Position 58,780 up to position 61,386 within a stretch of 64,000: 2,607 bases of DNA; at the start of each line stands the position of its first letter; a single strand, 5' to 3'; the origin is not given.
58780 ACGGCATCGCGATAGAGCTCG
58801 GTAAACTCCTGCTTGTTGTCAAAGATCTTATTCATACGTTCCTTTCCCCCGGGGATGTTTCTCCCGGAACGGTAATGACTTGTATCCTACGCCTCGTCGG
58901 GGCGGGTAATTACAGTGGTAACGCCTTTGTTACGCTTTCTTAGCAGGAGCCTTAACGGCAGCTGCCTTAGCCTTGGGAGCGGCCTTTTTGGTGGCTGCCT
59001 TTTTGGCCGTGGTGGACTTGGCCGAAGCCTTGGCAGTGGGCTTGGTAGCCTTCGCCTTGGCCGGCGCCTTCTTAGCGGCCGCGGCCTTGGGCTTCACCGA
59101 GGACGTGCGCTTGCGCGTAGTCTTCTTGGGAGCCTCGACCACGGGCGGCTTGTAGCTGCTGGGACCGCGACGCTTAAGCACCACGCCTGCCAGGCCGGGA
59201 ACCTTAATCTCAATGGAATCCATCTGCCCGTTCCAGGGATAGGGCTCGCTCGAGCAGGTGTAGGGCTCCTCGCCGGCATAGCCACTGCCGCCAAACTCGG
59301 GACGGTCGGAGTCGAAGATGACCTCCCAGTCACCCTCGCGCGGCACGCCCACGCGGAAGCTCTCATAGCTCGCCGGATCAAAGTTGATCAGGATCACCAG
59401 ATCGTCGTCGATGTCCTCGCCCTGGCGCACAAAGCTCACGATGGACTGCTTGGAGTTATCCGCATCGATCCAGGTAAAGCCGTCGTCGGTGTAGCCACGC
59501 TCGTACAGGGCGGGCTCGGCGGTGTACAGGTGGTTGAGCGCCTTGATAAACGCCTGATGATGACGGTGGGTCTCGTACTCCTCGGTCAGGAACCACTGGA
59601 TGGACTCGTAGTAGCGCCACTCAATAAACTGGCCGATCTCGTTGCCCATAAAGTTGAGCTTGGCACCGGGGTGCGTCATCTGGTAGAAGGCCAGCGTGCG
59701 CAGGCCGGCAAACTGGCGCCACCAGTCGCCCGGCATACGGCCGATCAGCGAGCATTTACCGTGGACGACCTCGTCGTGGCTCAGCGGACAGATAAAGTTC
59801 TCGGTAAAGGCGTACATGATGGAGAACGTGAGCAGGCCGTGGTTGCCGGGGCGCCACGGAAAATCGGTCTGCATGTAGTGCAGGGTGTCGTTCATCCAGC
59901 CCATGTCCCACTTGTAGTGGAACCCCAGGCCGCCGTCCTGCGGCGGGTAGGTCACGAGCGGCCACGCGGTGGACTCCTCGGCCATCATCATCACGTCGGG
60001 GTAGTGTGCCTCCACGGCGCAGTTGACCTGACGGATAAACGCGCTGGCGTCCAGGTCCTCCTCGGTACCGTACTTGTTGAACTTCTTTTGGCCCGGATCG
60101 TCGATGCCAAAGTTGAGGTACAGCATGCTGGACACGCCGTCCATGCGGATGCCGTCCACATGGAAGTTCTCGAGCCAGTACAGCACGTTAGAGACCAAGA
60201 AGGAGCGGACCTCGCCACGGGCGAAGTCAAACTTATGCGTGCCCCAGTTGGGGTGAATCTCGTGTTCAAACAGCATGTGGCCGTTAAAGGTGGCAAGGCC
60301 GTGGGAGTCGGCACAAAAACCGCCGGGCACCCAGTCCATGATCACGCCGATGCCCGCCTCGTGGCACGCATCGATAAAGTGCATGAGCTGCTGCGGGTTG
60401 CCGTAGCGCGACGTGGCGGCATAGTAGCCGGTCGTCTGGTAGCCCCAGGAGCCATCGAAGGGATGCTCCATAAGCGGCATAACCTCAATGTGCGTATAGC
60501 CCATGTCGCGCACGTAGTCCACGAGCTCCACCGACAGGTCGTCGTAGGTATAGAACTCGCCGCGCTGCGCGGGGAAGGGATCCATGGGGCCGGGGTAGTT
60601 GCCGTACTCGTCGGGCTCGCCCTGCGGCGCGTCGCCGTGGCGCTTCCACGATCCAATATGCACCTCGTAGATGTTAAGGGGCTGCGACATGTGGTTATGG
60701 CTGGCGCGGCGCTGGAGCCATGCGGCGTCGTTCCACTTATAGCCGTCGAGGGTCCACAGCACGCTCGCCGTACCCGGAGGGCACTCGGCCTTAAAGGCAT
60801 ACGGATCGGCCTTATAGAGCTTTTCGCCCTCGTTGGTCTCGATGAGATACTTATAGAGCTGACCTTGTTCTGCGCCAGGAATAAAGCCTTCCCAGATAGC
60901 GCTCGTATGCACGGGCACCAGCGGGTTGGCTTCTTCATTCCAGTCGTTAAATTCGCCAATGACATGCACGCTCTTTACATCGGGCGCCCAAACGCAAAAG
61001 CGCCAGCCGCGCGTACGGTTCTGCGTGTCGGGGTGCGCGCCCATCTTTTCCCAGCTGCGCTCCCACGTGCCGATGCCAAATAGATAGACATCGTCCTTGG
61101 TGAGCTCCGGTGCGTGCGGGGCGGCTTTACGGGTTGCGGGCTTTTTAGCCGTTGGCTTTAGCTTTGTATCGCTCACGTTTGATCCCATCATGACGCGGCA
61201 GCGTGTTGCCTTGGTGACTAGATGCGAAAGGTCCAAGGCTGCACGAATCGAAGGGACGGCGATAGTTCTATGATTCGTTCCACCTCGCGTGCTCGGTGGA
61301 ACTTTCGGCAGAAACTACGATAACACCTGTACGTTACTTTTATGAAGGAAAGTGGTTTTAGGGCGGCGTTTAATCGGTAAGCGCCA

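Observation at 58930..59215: Branching enzyme GlgB has the same kind of Lys/Ala-rich tail, and a basic N-terminal patch: a shared tag on two glycogen enzymes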

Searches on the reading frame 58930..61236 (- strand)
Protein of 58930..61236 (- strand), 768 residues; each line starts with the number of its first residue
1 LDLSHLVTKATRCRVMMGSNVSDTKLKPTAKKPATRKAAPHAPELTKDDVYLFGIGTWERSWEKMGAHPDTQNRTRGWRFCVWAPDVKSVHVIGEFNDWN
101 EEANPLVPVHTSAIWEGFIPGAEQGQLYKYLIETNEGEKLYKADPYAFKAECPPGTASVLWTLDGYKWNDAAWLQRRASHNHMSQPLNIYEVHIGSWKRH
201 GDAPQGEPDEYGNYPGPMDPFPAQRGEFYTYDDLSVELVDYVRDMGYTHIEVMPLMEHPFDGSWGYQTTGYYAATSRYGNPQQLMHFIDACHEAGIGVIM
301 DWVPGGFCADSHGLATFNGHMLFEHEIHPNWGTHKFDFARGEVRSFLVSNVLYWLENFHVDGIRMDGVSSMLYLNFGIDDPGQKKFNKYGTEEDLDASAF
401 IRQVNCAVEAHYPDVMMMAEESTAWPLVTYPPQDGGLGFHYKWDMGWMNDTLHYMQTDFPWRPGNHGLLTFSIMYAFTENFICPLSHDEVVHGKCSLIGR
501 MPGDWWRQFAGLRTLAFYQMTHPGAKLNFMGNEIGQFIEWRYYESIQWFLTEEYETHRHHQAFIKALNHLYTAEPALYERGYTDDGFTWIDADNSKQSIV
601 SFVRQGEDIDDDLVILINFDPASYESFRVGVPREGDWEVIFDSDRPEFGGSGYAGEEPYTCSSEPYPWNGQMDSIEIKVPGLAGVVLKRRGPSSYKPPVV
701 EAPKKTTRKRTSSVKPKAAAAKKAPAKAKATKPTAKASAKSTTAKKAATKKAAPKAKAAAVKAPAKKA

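Call 3: search_protein_families(library=pfam, proteins=[window:58930-61236:-])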
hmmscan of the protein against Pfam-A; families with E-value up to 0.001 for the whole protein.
window:58930-61236:- (768 aa): 4 families
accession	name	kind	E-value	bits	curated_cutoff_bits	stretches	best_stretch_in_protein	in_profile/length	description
PF02922.24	CBM_48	-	6.3e-23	81.3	22.4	1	64-147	1-83/83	Carbohydrate-binding module 48 (Isoamylase N-terminal domain)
PF02806.24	Alpha-amylase_C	-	2.2e-18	66.8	21.2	1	589-689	1-94/95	Alpha amylase, C-terminal all-beta domain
PF00128.31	Alpha-amylase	-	4.2e-17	62.9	22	2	238-311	24-95/446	Alpha amylase, catalytic domain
PF22019.2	GlgB_N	-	0.00076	20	27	0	65-146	20-94/94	alpha-1,4-glucan branching enzyme GlgB, N-terminal domain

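Call 9: find_homologous_proteins(query=window:58930-61236:-)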
Query window:58930-61236:- (768 aa): 8000 proteins with E <= 0.001 among 8000 candidates; the best 120 are listed.
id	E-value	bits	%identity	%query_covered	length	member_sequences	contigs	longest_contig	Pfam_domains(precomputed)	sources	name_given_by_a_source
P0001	0.0e+0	1751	96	98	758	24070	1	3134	PF02922.25,PF00128.32,PF02806.25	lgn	-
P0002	0.0e+0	1585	98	53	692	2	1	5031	PF02922.25,PF00128.32,PF02806.25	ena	-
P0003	0.0e+0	1555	89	91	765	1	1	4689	PF02922.25,PF00128.32,PF02806.25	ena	-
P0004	0.0e+0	1548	96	65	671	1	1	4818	PF02922.25,PF00128.32,PF02806.25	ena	-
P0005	0.0e+0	1507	85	91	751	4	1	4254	PF02922.25,PF00128.32,PF02806.25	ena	-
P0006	0.0e+0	1505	84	92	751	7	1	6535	PF02922.25,PF00128.32,PF02806.25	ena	-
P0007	0.0e+0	1496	84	97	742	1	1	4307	PF02922.25,PF00128.32,PF02806.25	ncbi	ncbi:MAG: alpha amylase C-terminal domain-containing protein [Collinsella sp.]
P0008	0.0e+0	1495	81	97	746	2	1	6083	PF02922.25,PF00128.32,PF02806.25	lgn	-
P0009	0.0e+0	1490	85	90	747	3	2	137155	PF02922.25,PF00128.32,PF02806.25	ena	-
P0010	0.0e+0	1480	81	96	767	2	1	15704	PF02922.25,PF00128.32,PF02806.25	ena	-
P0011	0.0e+0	1473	88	88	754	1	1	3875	PF02922.25,PF00128.32,PF02806.25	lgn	-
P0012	0.0e+0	1465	88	88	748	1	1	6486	PF02922.25,PF00128.32,PF02806.25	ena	-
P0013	0.0e+0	1449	81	97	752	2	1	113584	PF02922.25,PF00128.32,PF02806.25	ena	-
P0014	0.0e+0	1444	81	91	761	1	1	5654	PF02922.25,PF00128.32,PF02806.25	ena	-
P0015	0.0e+0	1426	98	77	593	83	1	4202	PF02922.25,PF00128.32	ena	-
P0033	0.0e+0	1287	76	85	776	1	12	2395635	PF02922.25,PF00128.32,PF02806.25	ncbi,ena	-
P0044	0.0e+0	1271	71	97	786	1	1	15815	PF02922.25,PF00128.32,PF02806.25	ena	-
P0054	0.0e+0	1262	71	95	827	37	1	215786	PF02922.25,PF00128.32,PF02806.25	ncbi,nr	ncbi:1,4-alpha-glucan branching protein GlgB [Collinsella tanakaei]|nr:1,4-alpha-glucan branching pr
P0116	0.0e+0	1204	70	95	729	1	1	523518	PF02922.25,PF00128.32,PF02806.25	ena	-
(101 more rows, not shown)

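Call 10: find_related_loci(query=window:58933-61191:-, collection=genome_contigs, flank=10000)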
Query window:58933-61191:- (753 aa) in genome_contigs; peptide patterns used: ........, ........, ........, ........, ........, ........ (x = any residue, [..] = any of these).
599 stretches matched a pattern (row limit reached: there are more); 599 encode a relative of the query (tblastn E <= 1e-3); the best 80 are kept; 80 distinct loci.
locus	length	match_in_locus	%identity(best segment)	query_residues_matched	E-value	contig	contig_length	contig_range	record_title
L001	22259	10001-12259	99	1-753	0e+0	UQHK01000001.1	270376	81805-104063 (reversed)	uncultured Collinsella sp. isolate UMGS289 genome assembly, contig: NODE_5_length_270376_cov_13.318728, whole genome sho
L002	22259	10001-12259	99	1-753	0e+0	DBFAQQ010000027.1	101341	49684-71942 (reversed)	MAG TPA_asm: Collinsella sp. isolate MAG3553 k141_13370, whole genome shotgun sequence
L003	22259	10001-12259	98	1-753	0e+0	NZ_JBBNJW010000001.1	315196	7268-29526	Collinsella sp. CLA-AA-H302 CLA-AA-H302_contig_1_length_315196, whole genome shotgun sequence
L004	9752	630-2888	98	1-753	0e+0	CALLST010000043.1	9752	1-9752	MAG TPA_asm: uncultured Collinsella sp. isolate SRR2992888_bin.69_CONCOCT_v1.1_MAG genome assembly, contig: ERZ508815.24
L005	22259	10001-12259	98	1-753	0e+0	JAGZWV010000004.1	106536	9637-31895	MAG: Collinsella sp. isolate L2_013_371G1_dasL2_013_371G1_maxbin2.maxbin.003 L2_013_371G1_scaffold_79, whole genome shot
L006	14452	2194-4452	98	1-753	0e+0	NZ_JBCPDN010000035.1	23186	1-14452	Collinsella aerofaciens strain RTP21276st1_G3_RTP21276_210326 NODE_35_length_23186_cov_18.833398, whole genome shotgun s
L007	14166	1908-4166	98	1-753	0e+0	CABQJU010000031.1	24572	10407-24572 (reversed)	MAG TPA_asm: uncultured Collinsella sp. isolate MGYG-HGUT-00648 genome assembly, contig: GUT_GENOME019818_31, whole geno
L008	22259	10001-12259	98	1-753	0e+0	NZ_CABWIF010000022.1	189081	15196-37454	Collinsella aerofaciens isolate Collinsella_aerofaciens_DSM_13712, whole genome shotgun sequence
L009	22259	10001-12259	98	1-753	0e+0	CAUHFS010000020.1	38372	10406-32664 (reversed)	MAG TPA_asm: uncultured Collinsella sp. isolate SRR16279967_bin.16_MetaWRAP_v1.3_MAG genome assembly, contig: ERZ1928934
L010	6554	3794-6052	98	1-753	0e+0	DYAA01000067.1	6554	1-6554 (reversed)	MAG TPA_asm: Collinsella sp. isolate HRGM_Genome_0507 HRGM_Genome_0507_67, whole genome shotgun sequence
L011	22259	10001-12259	98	1-753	0e+0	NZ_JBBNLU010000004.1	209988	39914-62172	Collinsella sp. CLA-ER-H8 CLAERH8_contig_4_length_209988, whole genome shotgun sequence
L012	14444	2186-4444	98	1-753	0e+0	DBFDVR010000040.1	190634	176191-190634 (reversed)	MAG TPA_asm: Collinsella sp. isolate MAG6605 k141_91893, whole genome shotgun sequence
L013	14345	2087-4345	98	1-753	0e+0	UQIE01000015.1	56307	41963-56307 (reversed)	uncultured Collinsella sp. isolate UMGS306 genome assembly, contig: NODE_115_length_56307_cov_119.953, whole genome shot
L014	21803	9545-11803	98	1-753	0e+0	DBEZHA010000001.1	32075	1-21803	MAG TPA_asm: Collinsella sp. isolate MAG2479 k141_112408, whole genome shotgun sequence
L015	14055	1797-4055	98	1-753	0e+0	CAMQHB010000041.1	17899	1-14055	MAG TPA_asm: uncultured Collinsella sp. isolate SRR19721635_bin.6_metawrap_v1.3_MAG genome assembly, contig: NODE.830_le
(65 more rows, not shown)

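Call 15: find_encoding_contigs(protein=P0044, flank=10000, max_places=2)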
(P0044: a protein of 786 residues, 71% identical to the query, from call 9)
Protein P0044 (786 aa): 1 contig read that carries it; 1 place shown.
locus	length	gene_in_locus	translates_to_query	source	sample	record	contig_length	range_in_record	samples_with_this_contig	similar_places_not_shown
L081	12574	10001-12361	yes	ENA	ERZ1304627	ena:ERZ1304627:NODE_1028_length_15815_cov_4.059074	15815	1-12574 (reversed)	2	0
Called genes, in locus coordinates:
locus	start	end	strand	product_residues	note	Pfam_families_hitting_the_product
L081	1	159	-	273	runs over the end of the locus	PF04991:LicD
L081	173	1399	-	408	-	PF01943:Polysacc_synt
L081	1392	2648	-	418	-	-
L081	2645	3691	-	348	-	PF00535:Glycos_transf_2, PF10111:Glyco_tranf_2_2, PF13641:Glyco_tranf_2_3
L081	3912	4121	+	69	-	-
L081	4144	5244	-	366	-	PF02350:Epimerase_2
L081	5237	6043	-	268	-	PF03808:Glyco_tran_WecG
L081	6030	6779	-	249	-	PF02397:Bac_transf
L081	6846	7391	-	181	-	PF02357:NusG, PF00467:KOW (faint)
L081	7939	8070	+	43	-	-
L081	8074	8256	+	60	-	-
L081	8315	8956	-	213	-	PF04263:TPK_catalytic, PF04265:TPK_B1_binding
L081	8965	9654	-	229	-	PF00702:Hydrolase, PF12710:HAD (weak), PF13419:HAD_2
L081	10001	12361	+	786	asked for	PF02922:CBM_48, PF00128:Alpha-amylase, PF02806:Alpha-amylase_C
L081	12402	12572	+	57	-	?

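Call 16: find_encoding_contigs(protein=P0013, flank=10000, max_places=2)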
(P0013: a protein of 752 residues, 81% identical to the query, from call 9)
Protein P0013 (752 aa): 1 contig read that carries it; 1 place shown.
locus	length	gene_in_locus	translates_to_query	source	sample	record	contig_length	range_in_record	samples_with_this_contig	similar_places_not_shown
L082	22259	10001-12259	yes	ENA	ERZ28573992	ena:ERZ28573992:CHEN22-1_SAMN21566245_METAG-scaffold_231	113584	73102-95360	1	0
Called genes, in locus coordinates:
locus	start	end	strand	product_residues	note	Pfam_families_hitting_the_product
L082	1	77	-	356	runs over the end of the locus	PF13439:Glyco_transf_4, PF20706:GT4-conflict, PF00534:Glycos_transf_1, PF13692:Glyco_trans_1_4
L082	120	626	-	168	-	PF00132:Hexapep, PF14602:Hexapep_2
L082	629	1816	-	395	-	PF13439:Glyco_transf_4 (weak), PF00534:Glycos_transf_1, PF13692:Glyco_trans_1_4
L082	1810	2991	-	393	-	PF02350:Epimerase_2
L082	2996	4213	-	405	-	PF01370:Epimerase, PF14667:Polysacc_synt_C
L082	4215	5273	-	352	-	PF04321:RmlD_sub_bind (weak), PF01073:3Beta_HSD, PF01370:Epimerase, PF02719:Polysacc_synt_2, PF07993:NAD_binding_4, PF13460:NAD_binding_10, PF16363:GDP_Man_Dehyd, PF08485:Polysacc_syn_2C, +2 more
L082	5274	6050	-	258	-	PF03808:Glyco_tran_WecG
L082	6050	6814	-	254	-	PF02397:Bac_transf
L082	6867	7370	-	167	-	PF00467:KOW (weak)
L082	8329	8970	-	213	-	PF04263:TPK_catalytic, PF04265:TPK_B1_binding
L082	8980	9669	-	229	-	PF00702:Hydrolase, PF12710:HAD (weak), PF13419:HAD_2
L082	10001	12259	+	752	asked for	PF02922:CBM_48, PF00128:Alpha-amylase, PF02806:Alpha-amylase_C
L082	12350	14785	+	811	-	PF00343:Phosphorylase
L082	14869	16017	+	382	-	PF00483:NTP_transferase, PF24894:Hexapep_GlmU, PF25087:GMPPB_C (weak), PF25084:LbH_EIF2B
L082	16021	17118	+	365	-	PF00483:NTP_transferase, PF24894:Hexapep_GlmU, PF25084:LbH_EIF2B (weak), PF25087:GMPPB_C (weak)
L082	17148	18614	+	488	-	PF08323:Glyco_transf_5, PF00534:Glycos_transf_1, PF13692:Glyco_trans_1_4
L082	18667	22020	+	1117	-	PF00128:Alpha-amylase, PF02446:Glyco_hydro_77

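Call 17: find_encoding_contigs(protein=P0009, flank=10000, max_places=1)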
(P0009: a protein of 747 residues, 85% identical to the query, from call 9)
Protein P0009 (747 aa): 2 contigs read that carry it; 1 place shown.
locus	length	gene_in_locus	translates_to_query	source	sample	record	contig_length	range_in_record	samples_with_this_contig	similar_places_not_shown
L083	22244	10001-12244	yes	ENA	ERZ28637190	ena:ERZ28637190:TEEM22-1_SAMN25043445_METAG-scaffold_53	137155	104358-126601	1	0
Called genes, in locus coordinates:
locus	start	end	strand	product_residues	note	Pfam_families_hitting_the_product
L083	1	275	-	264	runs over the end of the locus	PF10418:DHODB_Fe-S_bind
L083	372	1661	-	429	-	PF01979:Amidohydro_1, PF07969:Amidohydro_3 (faint), PF12890:DHOase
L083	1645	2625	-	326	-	PF02729:OTCace_N, PF00185:OTCace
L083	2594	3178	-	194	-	PF14681:UPRTase (weak), PF00156:Pribosyltran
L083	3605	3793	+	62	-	PF00830:Ribosomal_L28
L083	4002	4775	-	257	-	PF01797:Y1_Tnp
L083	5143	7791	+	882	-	PF00171:Aldedh, PF00465:Fe-ADH, PF13685:Fe-ADH_2 (weak), PF25137:ADH_Fe_C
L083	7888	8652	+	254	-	PF01636:APH, PF01163:RIO1 (faint), PF19974:TCAD9 (weak)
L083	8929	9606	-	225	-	PF04263:TPK_catalytic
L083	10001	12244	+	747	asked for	PF02922:CBM_48, PF00128:Alpha-amylase, PF02806:Alpha-amylase_C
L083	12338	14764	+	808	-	PF00343:Phosphorylase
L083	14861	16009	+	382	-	PF00483:NTP_transferase, PF24894:Hexapep_GlmU, PF25084:LbH_EIF2B (weak), PF25087:GMPPB_C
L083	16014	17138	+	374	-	PF00483:NTP_transferase, PF24894:Hexapep_GlmU, PF25084:LbH_EIF2B (weak), PF25087:GMPPB_C (weak)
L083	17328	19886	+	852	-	PF08323:Glyco_transf_5, PF00534:Glycos_transf_1, PF13692:Glyco_trans_1_4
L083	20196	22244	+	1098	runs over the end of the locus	PF00128:Alpha-amylase, PF02446:Glyco_hydro_77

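Call 18: find_encoding_contigs(protein=P0033, flank=10000, max_places=1)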
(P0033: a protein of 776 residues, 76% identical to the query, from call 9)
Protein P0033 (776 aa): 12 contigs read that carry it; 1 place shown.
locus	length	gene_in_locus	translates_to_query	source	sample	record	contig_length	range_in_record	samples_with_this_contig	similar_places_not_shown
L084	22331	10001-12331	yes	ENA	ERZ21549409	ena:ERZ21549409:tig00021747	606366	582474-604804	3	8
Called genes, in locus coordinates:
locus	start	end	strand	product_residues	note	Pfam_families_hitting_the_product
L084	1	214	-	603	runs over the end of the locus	PF00664:ABC_membrane, PF00005:ABC_tran, PF13304:AAA_21 (faint), PF13401:AAA_22 (weak)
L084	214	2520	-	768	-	PF00664:ABC_membrane, PF00005:ABC_tran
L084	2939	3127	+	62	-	PF00830:Ribosomal_L28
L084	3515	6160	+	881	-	PF00171:Aldedh, PF00465:Fe-ADH, PF13685:Fe-ADH_2 (weak), PF25137:ADH_Fe_C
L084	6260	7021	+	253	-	PF01636:APH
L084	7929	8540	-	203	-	-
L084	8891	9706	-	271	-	PF04263:TPK_catalytic (faint), PF04265:TPK_B1_binding (weak)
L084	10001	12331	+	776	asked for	PF02922:CBM_48, PF00128:Alpha-amylase, PF02806:Alpha-amylase_C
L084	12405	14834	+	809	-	PF00343:Phosphorylase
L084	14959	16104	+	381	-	PF00483:NTP_transferase, PF12804:NTP_transf_3 (weak), PF24894:Hexapep_GlmU, PF25084:LbH_EIF2B (weak), PF25087:GMPPB_C (weak)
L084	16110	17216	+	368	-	PF00483:NTP_transferase, PF24894:Hexapep_GlmU, PF25084:LbH_EIF2B (weak), PF25087:GMPPB_C (weak)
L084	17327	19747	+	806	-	PF08323:Glyco_transf_5, PF00534:Glycos_transf_1, PF13692:Glyco_trans_1_4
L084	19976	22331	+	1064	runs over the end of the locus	PF00128:Alpha-amylase, PF02446:Glyco_hydro_77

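Call 19: find_encoding_contigs(protein=P0116, flank=10000, max_places=1)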
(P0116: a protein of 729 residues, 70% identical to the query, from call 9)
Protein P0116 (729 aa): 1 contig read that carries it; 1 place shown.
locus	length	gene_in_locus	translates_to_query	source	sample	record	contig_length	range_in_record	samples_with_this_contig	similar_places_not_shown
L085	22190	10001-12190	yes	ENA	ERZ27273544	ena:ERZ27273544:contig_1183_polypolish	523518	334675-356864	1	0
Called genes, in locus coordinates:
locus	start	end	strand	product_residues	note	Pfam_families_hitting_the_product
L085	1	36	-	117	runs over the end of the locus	PF03780:Asp23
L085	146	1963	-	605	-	PF00664:ABC_membrane, PF00005:ABC_tran, PF13304:AAA_21 (faint), PF13401:AAA_22 (faint)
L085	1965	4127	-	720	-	PF00664:ABC_membrane, PF00005:ABC_tran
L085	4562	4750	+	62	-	PF00830:Ribosomal_L28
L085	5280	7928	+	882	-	PF00171:Aldedh, PF00465:Fe-ADH, PF13685:Fe-ADH_2 (weak), PF25137:ADH_Fe_C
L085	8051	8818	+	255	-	PF01163:RIO1 (faint), PF01636:APH, PF19974:TCAD9 (weak)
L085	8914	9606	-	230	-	PF04263:TPK_catalytic, PF04265:TPK_B1_binding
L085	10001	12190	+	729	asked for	PF02922:CBM_48, PF00128:Alpha-amylase (weak), PF02806:Alpha-amylase_C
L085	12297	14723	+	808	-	PF00343:Phosphorylase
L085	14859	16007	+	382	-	PF00483:NTP_transferase, PF24894:Hexapep_GlmU, PF25084:LbH_EIF2B, PF25087:GMPPB_C (weak)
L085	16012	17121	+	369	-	PF00483:NTP_transferase, PF24894:Hexapep_GlmU, PF25084:LbH_EIF2B (weak), PF25087:GMPPB_C (weak)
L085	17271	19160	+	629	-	PF08323:Glyco_transf_5, PF20706:GT4-conflict (faint), PF13439:Glyco_transf_4 (faint), PF00534:Glycos_transf_1, PF13692:Glyco_trans_1_4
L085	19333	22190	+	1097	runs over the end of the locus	PF00128:Alpha-amylase, PF02446:Glyco_hydro_77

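Call 20: find_encoding_contigs(protein=P0054, flank=10000, max_places=1)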
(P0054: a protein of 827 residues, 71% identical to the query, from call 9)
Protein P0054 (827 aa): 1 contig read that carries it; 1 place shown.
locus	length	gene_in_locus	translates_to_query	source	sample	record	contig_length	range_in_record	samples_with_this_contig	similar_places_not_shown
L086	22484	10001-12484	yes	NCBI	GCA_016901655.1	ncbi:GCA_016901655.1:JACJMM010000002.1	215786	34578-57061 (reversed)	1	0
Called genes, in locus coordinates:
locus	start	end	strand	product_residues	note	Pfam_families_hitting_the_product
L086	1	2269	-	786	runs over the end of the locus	PF00664:ABC_membrane, PF00005:ABC_tran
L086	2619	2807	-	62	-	PF00830:Ribosomal_L28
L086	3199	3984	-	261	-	PF01797:Y1_Tnp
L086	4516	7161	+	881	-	PF00171:Aldedh, PF00465:Fe-ADH, PF13685:Fe-ADH_2 (weak), PF25137:ADH_Fe_C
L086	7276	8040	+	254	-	PF01636:APH, PF01163:RIO1 (faint)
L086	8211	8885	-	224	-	PF04263:TPK_catalytic, PF04265:TPK_B1_binding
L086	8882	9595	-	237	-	PF00702:Hydrolase, PF12710:HAD (weak), PF13419:HAD_2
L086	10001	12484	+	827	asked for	PF02922:CBM_48, PF00128:Alpha-amylase, PF02806:Alpha-amylase_C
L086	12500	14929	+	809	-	PF00343:Phosphorylase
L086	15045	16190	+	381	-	PF00483:NTP_transferase, PF12804:NTP_transf_3 (faint), PF25087:GMPPB_C (weak), PF24894:Hexapep_GlmU, PF25084:LbH_EIF2B (weak)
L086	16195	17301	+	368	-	PF00483:NTP_transferase, PF24894:Hexapep_GlmU, PF25084:LbH_EIF2B (weak), PF25087:GMPPB_C (weak)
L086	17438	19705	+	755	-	PF08323:Glyco_transf_5, PF13439:Glyco_transf_4 (faint), PF00534:Glycos_transf_1, PF13692:Glyco_trans_1_4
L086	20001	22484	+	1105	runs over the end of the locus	PF00128:Alpha-amylase, PF02446:Glyco_hydro_77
